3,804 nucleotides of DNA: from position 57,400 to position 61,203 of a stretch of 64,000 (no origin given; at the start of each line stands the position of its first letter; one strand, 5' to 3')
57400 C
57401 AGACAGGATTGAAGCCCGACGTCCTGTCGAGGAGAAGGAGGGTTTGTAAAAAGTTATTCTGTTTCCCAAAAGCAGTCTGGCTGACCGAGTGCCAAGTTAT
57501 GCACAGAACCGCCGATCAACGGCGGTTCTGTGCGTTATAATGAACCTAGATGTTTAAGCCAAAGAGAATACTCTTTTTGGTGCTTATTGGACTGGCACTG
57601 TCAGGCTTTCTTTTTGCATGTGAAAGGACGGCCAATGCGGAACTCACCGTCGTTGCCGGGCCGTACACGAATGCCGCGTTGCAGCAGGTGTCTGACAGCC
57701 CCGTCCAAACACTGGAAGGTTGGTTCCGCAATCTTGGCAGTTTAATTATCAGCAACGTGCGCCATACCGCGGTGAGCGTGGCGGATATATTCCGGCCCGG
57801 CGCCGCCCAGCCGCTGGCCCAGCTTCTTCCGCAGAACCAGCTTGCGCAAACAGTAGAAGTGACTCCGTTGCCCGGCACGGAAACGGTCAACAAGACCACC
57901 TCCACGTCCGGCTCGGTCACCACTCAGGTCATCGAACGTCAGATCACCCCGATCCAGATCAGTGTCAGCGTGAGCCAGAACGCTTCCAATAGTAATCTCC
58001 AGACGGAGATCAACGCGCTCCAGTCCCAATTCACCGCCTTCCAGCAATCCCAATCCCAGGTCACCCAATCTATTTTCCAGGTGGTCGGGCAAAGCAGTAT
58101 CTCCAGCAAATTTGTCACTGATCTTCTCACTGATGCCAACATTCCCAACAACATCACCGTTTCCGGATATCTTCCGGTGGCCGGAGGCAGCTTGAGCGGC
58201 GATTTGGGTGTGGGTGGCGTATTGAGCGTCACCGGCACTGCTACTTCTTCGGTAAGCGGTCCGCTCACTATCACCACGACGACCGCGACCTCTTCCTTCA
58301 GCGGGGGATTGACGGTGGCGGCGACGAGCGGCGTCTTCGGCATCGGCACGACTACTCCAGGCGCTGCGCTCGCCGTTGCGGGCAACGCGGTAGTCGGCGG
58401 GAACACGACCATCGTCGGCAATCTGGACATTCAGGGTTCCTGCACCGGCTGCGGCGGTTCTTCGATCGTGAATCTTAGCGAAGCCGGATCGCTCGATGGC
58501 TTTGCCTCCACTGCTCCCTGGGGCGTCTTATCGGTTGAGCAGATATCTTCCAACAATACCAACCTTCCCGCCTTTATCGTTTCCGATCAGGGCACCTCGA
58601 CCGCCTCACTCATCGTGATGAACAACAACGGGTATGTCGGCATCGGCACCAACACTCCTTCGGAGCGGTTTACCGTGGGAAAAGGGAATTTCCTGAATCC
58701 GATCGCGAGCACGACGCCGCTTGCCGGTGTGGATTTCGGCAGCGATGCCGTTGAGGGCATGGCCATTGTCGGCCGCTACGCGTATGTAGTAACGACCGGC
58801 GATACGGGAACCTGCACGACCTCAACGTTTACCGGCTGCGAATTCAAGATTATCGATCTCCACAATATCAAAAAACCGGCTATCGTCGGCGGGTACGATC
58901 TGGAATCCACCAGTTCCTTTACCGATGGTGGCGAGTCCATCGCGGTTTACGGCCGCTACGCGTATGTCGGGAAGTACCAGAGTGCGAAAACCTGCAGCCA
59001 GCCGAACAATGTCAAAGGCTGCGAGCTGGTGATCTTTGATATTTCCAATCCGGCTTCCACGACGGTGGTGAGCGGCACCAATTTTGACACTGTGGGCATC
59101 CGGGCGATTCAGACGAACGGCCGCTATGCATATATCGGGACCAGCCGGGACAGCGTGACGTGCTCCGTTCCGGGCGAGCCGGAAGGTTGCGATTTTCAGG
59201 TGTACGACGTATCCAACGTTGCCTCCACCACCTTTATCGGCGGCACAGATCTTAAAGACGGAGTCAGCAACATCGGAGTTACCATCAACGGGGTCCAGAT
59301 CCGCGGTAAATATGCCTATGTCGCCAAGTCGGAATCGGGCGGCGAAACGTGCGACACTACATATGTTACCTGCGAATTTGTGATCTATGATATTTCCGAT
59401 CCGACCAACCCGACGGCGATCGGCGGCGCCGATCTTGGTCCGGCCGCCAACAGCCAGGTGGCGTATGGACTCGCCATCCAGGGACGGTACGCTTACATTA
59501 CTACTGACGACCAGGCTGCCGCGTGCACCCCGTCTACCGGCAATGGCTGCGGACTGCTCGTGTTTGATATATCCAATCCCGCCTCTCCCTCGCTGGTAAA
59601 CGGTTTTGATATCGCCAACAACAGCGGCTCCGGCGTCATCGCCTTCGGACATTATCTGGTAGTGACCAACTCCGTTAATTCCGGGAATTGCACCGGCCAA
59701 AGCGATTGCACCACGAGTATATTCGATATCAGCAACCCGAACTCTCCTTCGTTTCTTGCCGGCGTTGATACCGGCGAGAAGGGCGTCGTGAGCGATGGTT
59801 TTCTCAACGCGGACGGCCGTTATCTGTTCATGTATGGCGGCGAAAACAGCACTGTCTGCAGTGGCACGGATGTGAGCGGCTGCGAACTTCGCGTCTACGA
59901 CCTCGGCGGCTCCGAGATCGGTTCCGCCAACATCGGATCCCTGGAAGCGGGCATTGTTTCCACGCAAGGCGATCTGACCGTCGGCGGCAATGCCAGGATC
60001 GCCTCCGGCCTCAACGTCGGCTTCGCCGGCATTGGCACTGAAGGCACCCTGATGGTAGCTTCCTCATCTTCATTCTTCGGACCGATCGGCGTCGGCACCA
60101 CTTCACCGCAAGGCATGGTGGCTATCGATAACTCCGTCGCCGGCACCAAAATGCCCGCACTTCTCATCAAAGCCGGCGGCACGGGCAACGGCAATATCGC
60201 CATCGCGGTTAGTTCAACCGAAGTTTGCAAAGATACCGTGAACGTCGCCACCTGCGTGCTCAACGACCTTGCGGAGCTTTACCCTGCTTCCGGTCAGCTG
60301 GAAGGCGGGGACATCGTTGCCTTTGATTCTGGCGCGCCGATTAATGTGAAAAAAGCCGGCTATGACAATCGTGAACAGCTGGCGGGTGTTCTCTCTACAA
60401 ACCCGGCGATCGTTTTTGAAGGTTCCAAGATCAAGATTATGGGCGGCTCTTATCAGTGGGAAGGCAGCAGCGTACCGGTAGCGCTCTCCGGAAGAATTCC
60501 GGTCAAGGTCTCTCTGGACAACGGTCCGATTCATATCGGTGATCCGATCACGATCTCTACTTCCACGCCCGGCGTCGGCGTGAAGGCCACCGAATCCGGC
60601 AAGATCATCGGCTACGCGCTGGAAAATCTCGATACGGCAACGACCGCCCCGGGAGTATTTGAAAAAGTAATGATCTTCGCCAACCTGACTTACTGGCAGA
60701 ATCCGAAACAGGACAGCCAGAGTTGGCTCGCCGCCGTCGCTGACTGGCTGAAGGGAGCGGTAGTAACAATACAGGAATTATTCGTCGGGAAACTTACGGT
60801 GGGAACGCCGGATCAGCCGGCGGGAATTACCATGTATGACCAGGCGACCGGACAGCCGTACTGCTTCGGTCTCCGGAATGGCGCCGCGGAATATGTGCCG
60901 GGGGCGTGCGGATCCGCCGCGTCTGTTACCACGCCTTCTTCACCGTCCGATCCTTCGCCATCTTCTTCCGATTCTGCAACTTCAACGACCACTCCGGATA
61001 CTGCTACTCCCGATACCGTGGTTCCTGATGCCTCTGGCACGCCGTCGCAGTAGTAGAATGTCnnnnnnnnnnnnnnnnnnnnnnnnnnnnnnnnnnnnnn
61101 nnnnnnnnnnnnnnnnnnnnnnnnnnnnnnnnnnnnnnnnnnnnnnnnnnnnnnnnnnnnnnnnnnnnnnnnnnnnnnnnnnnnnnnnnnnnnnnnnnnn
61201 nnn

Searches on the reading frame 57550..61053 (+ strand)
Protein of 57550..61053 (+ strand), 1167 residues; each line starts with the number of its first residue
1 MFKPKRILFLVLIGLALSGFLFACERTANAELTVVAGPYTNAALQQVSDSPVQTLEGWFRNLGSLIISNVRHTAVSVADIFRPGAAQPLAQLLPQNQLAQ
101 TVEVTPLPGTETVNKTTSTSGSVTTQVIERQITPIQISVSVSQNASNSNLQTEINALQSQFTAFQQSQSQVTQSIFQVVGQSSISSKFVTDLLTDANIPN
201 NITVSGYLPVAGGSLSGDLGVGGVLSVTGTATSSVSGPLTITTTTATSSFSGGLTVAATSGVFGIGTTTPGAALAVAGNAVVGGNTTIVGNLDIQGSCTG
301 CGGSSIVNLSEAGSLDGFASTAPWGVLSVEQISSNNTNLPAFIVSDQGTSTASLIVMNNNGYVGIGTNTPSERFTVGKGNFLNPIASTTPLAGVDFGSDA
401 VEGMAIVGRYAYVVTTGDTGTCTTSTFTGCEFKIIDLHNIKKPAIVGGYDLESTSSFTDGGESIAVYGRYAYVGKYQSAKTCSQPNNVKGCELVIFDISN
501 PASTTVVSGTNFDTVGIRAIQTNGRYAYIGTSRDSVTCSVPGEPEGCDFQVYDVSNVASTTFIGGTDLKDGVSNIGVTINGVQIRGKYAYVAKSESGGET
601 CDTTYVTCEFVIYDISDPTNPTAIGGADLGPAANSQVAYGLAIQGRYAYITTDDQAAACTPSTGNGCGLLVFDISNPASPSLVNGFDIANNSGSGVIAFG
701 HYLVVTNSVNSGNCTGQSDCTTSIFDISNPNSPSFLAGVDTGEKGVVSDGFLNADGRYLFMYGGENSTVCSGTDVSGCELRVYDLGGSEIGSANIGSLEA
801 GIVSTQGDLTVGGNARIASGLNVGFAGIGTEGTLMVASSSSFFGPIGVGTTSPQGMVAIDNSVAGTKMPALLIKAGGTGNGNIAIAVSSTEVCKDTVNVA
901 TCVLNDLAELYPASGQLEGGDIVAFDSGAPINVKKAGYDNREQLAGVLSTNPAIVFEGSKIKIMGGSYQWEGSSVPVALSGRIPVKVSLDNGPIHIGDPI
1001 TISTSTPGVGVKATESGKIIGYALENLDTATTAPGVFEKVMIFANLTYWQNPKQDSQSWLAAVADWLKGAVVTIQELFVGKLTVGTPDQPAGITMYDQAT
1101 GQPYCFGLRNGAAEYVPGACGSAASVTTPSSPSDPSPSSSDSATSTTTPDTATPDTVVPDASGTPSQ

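Call 19: find_encoding_contigs(protein=window:57550-61053:+, flank=10000, max_places=10)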
Protein window:57550-61053:+ (1167 aa): 3 contigs read that carry it; 2 places shown.
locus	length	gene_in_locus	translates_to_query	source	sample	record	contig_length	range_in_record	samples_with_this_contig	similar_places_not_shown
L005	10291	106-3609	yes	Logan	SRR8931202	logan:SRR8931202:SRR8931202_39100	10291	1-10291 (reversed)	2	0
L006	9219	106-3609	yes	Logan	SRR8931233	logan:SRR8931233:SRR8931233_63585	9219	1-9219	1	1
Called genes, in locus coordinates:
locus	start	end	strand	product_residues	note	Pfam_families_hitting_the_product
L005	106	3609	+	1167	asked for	PF08309:LVIVD (faint)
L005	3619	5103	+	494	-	PF13620:CarboxypepD_reg, PF13715:CarbopepD_reg_2 (faint)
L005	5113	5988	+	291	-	-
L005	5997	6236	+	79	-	-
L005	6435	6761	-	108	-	-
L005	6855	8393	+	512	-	PF13541:ChlI, PF00493:MCM (faint), PF01078:Mg_chelatase, PF07728:AAA_5, PF13335:Mg_chelatase_C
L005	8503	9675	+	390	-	PF00089:Trypsin, PF13365:Trypsin_2, PF13180:PDZ_2 (weak), PF17820:PDZ_6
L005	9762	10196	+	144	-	-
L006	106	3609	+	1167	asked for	PF08309:LVIVD (faint)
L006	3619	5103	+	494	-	PF13620:CarboxypepD_reg, PF13715:CarbopepD_reg_2 (faint)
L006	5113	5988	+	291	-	-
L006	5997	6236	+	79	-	-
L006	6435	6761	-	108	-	-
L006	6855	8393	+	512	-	PF13541:ChlI, PF00493:MCM (faint), PF01078:Mg_chelatase, PF07728:AAA_5, PF13335:Mg_chelatase_C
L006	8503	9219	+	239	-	?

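Call 125: search_protein_families(library=pfam, proteins=[window:57550-61053:+, L005:6435-6761:-], max_evalue=0.01)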
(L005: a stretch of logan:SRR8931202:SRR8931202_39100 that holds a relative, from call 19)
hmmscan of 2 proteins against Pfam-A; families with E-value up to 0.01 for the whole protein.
window:57550-61053:+ (1167 aa): 1 family
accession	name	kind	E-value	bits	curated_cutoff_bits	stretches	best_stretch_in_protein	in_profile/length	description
PF08309.17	LVIVD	-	6.9e-16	57.8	20.2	0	668-684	22-38/42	LVIVD repeat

L005:6435-6761:- (108 aa): 0 families

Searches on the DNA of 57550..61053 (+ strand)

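Call 101: search_rna_families(source=L005, start=6180, end=6480, threshold=evalue, max_evalue=10, show_alignments=3)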
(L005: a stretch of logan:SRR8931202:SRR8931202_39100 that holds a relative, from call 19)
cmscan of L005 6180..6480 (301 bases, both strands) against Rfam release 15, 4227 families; matches with E-value up to 10: 10.
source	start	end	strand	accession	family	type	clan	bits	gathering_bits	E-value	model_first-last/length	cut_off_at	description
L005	6406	6470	-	RF01393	isrJ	Gene; sRNA;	-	24.5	37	0.014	1-75/75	no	isrJ Hfq binding RNA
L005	6359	6449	-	RF02434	SpF39_sRNA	Gene; sRNA;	-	18.7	60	6.7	1-109/109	no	Streptococcus sRNA SpF39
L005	6385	6438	+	RF02064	STnc370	Gene; sRNA;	-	17.9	54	8.9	1-71/71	no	Enterobacterial sRNA STnc370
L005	6368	6437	-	RF00063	SscA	Gene;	-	16.8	60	2.6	1-96/96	no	SscA RNA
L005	6398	6461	-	RF01772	rnk_pseudo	Cis-reg; leader;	-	16.6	55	1.9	1-108/108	no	Pseudomonas rnk leader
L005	6387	6444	-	RF02621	BSnc120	Gene; sRNA;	-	14.3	114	2.6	1-88/88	no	Brucella sRNA 120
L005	6389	6426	+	RF02427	SpF10_sRNA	Gene; sRNA;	-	14.3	60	6.7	11-50/57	no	Streptococcus sRNA SpF10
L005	6401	6480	-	RF01859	Phe_leader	Cis-reg; leader;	-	14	55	9.4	36-125/125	5'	Phenylalanine leader peptide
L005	6376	6412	-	RF01078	PK-PYVV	Cis-reg;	-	13.8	65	5.7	1-58/58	no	3'-terminal pseudoknot in PYVV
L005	6407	6432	-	RF02677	NsiR4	Gene; sRNA;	-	10.6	40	9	37-65/65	no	Nitrogen stress-induced RNA 4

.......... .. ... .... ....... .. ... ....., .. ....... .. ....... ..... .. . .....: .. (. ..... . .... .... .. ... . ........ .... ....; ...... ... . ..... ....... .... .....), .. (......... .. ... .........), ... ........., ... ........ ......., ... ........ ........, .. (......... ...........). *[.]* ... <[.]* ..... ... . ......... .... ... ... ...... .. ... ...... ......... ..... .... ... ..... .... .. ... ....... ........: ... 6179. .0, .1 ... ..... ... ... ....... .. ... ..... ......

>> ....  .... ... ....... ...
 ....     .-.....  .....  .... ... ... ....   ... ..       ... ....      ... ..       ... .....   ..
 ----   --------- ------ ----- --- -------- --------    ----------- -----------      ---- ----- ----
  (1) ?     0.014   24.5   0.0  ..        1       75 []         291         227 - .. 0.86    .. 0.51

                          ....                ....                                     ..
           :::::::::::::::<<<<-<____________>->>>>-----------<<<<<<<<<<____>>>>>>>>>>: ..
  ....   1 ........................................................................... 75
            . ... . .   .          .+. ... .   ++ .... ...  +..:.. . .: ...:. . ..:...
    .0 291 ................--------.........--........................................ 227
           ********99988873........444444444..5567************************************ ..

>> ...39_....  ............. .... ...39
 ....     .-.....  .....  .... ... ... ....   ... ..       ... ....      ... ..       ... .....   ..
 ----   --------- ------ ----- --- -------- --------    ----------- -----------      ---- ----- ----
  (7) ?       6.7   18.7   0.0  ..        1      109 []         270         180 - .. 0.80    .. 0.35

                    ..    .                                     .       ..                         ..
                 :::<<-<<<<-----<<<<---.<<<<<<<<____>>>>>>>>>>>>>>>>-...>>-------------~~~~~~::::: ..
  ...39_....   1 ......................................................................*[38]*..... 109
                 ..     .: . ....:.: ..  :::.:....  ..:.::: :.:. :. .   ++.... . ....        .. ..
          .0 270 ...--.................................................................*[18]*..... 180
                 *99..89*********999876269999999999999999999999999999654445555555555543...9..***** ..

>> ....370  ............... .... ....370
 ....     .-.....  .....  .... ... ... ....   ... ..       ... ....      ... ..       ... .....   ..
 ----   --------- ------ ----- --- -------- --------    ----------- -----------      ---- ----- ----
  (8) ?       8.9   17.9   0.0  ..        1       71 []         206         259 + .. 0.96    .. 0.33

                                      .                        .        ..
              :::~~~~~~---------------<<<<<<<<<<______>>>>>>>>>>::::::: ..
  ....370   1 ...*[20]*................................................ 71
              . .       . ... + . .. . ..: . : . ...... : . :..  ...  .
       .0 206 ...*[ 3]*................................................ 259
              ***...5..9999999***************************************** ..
